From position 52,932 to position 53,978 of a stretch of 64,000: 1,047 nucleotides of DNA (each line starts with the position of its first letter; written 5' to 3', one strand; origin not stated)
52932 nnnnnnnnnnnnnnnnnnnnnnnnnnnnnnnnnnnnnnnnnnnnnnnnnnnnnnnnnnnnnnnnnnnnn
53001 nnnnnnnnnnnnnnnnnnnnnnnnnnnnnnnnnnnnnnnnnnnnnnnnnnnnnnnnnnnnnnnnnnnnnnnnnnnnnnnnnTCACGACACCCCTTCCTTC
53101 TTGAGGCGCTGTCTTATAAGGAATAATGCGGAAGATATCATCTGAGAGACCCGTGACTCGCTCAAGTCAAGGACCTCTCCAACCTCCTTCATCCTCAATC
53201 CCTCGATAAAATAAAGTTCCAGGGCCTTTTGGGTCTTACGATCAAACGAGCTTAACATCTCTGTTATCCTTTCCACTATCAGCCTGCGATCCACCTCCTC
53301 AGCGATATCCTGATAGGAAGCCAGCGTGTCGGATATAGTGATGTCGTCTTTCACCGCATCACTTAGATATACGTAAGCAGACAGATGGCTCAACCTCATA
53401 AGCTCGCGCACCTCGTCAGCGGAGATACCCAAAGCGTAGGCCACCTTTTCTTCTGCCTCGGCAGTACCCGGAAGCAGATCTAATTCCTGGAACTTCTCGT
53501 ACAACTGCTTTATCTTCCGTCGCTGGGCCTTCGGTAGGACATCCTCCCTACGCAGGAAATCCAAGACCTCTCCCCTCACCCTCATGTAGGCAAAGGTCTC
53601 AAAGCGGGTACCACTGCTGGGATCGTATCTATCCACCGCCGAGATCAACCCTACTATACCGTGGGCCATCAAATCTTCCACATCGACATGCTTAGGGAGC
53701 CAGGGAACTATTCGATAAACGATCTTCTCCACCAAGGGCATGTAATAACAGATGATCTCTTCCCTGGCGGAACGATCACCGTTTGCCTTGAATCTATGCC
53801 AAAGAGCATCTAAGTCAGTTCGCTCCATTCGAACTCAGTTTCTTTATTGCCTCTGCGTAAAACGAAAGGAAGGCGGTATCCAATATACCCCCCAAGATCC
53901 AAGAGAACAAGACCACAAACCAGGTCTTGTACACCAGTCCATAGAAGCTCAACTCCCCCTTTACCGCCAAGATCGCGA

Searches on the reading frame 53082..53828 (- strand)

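Call 76: search_protein_families(library=pfam, proteins=[window:53082-53828:-], max_evalue=0.00001)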
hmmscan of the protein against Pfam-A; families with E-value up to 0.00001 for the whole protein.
window:53082-53828:- (248 aa): 3 families
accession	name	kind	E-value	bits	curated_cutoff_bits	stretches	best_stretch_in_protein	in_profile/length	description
PF04542.20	Sigma70_r2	-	1.2e-16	60.7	24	1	28-96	4-69/71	Sigma-70 region 2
PF04545.22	Sigma70_r4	-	6e-09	35.7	24.1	1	193-235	3-45/50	Sigma-70, region 4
PF08281.18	Sigma70_r4_2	-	2e-07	31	25.7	1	186-234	2-50/54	Sigma-70, region 4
